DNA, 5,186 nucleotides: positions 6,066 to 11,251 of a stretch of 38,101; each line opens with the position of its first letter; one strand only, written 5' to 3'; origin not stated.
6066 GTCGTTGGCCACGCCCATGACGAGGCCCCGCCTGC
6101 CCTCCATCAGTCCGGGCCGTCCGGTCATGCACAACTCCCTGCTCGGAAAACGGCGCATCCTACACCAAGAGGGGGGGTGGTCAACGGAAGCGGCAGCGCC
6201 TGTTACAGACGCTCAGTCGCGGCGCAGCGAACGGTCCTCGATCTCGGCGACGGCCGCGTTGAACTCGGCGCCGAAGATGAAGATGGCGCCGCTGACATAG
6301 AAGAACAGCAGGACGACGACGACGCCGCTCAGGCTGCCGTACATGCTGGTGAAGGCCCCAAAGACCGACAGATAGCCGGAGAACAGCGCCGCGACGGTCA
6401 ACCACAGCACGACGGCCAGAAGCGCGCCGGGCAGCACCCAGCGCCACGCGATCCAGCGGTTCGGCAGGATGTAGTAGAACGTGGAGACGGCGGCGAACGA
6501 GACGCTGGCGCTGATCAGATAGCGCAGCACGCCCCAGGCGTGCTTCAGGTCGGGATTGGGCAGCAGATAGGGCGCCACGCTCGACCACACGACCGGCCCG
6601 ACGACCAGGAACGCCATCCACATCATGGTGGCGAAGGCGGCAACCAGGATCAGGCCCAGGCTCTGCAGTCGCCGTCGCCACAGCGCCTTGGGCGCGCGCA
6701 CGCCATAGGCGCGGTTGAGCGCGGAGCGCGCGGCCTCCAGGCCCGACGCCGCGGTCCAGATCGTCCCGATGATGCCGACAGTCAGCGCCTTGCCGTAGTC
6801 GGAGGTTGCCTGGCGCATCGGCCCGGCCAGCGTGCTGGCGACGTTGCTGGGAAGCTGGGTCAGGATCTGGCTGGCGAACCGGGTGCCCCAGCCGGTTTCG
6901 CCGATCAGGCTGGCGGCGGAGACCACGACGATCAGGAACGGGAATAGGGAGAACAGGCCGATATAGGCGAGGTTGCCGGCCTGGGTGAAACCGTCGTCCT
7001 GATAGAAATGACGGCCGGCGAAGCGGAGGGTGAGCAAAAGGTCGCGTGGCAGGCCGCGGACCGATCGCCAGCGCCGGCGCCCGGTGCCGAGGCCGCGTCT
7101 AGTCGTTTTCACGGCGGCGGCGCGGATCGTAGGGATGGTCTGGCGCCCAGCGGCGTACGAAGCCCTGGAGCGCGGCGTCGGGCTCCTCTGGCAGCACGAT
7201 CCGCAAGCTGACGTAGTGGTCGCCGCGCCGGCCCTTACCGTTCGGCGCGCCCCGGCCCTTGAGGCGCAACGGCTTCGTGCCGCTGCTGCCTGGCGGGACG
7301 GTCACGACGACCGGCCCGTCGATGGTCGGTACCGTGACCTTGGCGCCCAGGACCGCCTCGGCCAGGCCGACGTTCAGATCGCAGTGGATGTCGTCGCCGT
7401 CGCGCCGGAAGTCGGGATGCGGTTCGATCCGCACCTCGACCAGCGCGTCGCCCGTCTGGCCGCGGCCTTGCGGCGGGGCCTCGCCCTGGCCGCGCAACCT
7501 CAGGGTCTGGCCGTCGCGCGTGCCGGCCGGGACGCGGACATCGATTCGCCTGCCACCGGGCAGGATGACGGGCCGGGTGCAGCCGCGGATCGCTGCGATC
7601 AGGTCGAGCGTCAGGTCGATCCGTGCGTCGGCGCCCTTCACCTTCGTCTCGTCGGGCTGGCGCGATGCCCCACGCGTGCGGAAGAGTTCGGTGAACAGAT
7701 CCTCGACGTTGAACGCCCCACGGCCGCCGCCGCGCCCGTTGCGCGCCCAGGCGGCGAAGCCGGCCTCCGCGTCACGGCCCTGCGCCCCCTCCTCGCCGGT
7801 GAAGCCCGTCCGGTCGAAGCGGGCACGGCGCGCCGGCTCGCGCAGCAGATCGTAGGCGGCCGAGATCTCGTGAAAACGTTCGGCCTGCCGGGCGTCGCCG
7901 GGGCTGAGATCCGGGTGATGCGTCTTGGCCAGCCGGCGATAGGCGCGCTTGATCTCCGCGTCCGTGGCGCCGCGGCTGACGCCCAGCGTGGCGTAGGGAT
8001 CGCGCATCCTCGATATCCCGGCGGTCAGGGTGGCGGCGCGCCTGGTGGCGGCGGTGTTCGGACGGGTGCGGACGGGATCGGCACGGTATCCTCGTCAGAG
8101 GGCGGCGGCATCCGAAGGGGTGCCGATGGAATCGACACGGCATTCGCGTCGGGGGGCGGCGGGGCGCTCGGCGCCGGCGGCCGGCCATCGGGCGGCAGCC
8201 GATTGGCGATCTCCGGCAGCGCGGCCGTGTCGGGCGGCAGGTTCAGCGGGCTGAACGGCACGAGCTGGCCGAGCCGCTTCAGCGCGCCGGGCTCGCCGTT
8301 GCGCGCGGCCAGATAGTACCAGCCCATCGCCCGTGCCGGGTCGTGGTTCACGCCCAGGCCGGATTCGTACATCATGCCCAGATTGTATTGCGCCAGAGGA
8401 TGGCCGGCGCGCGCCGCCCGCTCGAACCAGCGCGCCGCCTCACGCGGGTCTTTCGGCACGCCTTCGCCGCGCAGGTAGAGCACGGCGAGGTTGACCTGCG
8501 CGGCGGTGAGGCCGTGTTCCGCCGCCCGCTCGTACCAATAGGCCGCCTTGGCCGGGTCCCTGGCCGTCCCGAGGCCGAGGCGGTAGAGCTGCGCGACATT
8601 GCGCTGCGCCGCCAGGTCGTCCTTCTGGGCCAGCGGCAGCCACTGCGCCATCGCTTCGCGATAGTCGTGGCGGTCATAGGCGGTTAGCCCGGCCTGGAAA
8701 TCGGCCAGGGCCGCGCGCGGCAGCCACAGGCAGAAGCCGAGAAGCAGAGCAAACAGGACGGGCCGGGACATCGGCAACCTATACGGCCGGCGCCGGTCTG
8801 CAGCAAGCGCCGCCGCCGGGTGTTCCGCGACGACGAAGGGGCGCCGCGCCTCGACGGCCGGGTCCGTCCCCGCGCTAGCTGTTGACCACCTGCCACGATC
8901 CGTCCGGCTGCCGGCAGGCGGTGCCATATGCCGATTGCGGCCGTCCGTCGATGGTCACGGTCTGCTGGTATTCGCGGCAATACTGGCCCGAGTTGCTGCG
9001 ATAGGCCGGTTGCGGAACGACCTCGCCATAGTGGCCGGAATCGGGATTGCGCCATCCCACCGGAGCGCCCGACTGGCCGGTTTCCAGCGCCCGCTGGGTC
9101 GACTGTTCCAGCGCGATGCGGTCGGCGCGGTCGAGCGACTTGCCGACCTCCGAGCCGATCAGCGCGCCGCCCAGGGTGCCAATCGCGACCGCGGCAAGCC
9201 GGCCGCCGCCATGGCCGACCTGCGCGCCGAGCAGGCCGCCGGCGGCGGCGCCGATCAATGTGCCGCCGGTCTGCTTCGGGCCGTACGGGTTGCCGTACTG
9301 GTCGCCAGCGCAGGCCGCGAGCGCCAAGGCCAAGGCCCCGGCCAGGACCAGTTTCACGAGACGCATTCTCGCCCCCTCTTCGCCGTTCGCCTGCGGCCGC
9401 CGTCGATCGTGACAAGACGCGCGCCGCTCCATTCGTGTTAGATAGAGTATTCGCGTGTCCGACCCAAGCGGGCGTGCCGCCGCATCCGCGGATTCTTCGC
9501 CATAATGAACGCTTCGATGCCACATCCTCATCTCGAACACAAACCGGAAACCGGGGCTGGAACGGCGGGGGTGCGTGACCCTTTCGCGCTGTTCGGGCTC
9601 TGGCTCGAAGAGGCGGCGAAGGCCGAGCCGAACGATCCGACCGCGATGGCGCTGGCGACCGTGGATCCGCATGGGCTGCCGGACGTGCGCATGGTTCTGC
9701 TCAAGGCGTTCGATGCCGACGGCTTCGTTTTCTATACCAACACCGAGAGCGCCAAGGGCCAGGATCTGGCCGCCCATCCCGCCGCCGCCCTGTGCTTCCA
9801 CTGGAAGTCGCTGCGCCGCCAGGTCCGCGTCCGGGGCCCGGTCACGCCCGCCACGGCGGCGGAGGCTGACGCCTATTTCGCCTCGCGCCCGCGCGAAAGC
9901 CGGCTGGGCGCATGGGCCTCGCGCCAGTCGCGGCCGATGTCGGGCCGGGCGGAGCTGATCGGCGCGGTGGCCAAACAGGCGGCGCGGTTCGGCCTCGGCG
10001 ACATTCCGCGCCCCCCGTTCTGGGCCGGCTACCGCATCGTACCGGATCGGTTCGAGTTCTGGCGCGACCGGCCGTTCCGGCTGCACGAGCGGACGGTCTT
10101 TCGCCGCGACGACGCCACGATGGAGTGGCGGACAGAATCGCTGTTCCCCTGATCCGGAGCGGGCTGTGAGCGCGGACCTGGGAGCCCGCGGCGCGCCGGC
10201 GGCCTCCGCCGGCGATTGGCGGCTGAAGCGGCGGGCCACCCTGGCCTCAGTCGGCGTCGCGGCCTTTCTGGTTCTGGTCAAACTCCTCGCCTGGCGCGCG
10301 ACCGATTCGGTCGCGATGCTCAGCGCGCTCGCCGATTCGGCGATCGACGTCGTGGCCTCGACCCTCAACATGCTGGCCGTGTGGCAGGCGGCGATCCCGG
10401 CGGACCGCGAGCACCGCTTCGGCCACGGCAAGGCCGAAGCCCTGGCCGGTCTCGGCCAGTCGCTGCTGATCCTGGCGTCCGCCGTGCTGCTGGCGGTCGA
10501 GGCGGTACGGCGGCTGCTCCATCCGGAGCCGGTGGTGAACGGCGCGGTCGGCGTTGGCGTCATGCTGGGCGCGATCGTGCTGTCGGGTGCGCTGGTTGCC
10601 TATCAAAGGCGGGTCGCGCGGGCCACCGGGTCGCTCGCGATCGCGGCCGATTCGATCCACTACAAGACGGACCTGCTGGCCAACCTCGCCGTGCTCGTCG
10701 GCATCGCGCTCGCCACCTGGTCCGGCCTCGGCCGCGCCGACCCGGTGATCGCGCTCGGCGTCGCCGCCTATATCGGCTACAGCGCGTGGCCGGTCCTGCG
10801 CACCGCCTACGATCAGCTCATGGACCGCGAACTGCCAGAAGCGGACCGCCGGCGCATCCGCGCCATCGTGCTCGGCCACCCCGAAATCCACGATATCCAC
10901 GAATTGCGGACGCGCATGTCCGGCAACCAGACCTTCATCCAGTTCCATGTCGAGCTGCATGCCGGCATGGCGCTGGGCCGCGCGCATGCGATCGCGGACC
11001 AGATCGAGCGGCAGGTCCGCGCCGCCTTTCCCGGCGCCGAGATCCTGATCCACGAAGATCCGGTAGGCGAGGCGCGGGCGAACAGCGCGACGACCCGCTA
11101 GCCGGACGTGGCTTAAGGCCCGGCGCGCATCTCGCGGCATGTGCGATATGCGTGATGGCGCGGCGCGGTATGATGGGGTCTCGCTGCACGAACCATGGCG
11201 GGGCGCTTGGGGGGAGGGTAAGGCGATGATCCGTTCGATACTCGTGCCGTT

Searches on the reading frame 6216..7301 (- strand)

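Call 19: search_protein_families(library=pfam, proteins=[window:6216-7301:-], max_evalue=0.00001)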
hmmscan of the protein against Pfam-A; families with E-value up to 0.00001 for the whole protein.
window:6216-7301:- (362 aa): 1 family
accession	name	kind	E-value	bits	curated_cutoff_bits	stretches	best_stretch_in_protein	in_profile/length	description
PF03631.20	Virul_fac_BrkB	-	2.5e-53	181.8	33.7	1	101-353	2-257/259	Virulence factor BrkB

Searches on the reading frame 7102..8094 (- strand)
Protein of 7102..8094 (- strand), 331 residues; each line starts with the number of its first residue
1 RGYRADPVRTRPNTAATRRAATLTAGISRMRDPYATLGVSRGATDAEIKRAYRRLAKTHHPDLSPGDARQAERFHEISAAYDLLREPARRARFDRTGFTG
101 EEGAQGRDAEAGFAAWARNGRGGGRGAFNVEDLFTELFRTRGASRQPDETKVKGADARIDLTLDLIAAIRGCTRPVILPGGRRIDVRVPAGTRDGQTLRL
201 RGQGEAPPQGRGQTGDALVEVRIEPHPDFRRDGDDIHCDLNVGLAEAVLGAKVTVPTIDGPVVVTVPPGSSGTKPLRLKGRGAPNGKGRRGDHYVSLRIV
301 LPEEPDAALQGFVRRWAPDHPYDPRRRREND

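Call 19: search_protein_families(library=pfam, proteins=[window:7102-8094:-], max_evalue=0.00001)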
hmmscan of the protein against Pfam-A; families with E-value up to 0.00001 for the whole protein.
window:7102-8094:- (331 aa): 2 families
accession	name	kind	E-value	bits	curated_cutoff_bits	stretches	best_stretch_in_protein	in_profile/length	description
PF01556.23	DnaJ_C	-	1.2e-39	136.2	26.6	1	158-302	2-152/152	DnaJ C terminal domain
PF00226.36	DnaJ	-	4.9e-21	75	27.8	1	32-94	1-63/63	DnaJ domain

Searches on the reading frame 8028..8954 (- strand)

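Call 19: search_protein_families(library=pfam, proteins=[window:8028-8954:-], max_evalue=0.00001)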
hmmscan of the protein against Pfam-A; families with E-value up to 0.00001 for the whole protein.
window:8028-8954:- (309 aa): 1 family
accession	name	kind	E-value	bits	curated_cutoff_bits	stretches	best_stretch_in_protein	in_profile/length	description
PF08238.18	Sel1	-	4.4e-33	113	30.7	3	151-185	2-36/36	Sel1 repeat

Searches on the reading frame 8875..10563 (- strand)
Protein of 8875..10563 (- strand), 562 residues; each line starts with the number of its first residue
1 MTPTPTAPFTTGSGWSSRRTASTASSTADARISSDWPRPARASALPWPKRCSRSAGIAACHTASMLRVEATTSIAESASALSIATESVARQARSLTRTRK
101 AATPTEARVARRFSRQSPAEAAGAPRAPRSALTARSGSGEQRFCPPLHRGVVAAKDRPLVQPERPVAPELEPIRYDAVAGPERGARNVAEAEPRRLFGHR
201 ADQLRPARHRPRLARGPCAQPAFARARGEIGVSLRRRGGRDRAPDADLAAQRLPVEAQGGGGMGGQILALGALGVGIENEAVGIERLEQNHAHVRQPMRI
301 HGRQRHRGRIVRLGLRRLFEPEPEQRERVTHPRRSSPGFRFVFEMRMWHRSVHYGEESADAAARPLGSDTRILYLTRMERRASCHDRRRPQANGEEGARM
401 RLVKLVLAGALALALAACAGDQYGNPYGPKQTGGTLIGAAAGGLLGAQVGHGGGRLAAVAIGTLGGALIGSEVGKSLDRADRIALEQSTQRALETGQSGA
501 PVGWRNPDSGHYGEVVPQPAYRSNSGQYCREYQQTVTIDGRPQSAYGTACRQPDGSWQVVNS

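Call 3: search_protein_families(library=pfam, proteins=[window:8875-10563:-])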
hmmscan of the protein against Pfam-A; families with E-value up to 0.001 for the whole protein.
window:8875-10563:- (562 aa): 3 families
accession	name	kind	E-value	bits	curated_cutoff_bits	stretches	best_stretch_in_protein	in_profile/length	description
PF16998.10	17kDa_Anti_2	-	7.6e-09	35.8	26.6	1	474-561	26-112/116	17 kDa outer membrane surface antigen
PF05433.20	Rick_17kDa_Anti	-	9.8e-06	25.8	24.2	1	433-474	1-43/43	Glycine zipper 2TM domain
PF13488.11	Gly-zipper_Omp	-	0.0004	20.7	25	1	434-477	2-42/46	Glycine zipper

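Call 4: search_protein_families(library=ncbifam, proteins=[window:8875-10563:-])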
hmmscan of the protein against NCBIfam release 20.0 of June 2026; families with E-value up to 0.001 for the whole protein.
window:8875-10563:- (562 aa): 2 families
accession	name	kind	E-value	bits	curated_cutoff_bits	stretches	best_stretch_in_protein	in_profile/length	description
NF008437.0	PRK11280.1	equivalog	1.3e-08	34.9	99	1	431-487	70-126/179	hypothetical protein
NF053611.1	YiaD_Gzip_OmpA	equivalog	2.4e-07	30.7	175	1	409-489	4-82/206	YiaD family glycine zipper/OmpA-like lipoprotein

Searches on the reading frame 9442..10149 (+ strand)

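Call 19: search_protein_families(library=pfam, proteins=[window:9442-10149:+], max_evalue=0.00001)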
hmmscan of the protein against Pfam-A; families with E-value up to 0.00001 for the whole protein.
window:9442-10149:+ (236 aa): 3 families
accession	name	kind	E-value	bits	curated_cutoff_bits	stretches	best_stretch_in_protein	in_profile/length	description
PF01243.27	PNPOx_N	-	1.7e-27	96.6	28.1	1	55-172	1-109/120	Pyridoxamine 5'-phosphate oxidase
PF10590.14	PNP_phzG_C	-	2.4e-15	56.6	27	1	194-236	1-42/42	Pyridoxine 5'-phosphate oxidase C-terminal dimerisation region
PF12766.13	Pyridox_oxase_2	-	1e-08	36.1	26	1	56-134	9-96/100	Pyridoxamine 5'-phosphate oxidase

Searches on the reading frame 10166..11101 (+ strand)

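Call 3: search_protein_families(library=pfam, proteins=[window:10166-11101:+])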
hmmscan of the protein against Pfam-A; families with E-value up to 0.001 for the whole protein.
window:10166-11101:+ (311 aa): 2 families
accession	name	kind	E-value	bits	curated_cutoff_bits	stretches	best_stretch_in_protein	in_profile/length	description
PF01545.26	Cation_efflux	-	2.7e-41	142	26.6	1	26-219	2-198/198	Cation efflux family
PF16916.11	ZT_dimer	-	7.9e-23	80.7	26.7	1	223-299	1-77/78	Dimerisation domain of Zinc Transporter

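Call 4: search_protein_families(library=ncbifam, proteins=[window:10166-11101:+])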
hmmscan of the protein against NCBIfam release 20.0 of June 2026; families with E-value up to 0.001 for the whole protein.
window:10166-11101:+ (311 aa): 10 families
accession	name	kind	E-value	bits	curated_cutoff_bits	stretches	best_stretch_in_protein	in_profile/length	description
NF050169.1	CatEfflxFieF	equivalog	2e-95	319.3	420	1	22-300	5-282/282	cation efflux pump FieF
NF007064.0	PRK09509.1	equivalog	2.1e-87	292.9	447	1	19-301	7-288/300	CDF family cation-efflux transporter FieF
TIGR01297.1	CDF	superfamily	3e-65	220.3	82.35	1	22-299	2-282/285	cation diffusion facilitator family transporter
NF052621.1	MngEfTpMntE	equivalog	9.2e-58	196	500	1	23-304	4-286/293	manganese efflux transporter MntE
NF033615.1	CDF_MamM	equivalog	8.5e-32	110.5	350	1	23-286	10-274/290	magnetosome biogenesis CDF transporter MamM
NF033616.1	CDF_MamB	equivalog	2.4e-28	99.5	350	1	28-287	12-270/284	magnetosome biogenesis CDF transporter MamB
NF052602.1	Zn_efflux_Cdf31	equivalog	1.3e-25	90.4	460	1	31-300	16-290/299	CDF family zinc efflux transporter Cdf31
NF002923.0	PRK03557.1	equivalog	7.1e-17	61.6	408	1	23-264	19-259/313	CDF family zinc transporter ZitB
NF040994.1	MamV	equivalog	2.6e-15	56.3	500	1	30-291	20-278/319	CDF transporter MamV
NF033827.1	CDF_efflux_DmeF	equivalog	1.2e-09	38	250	1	22-133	15-128/309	CDF family Co(II)/Ni(II) efflux transporter DmeF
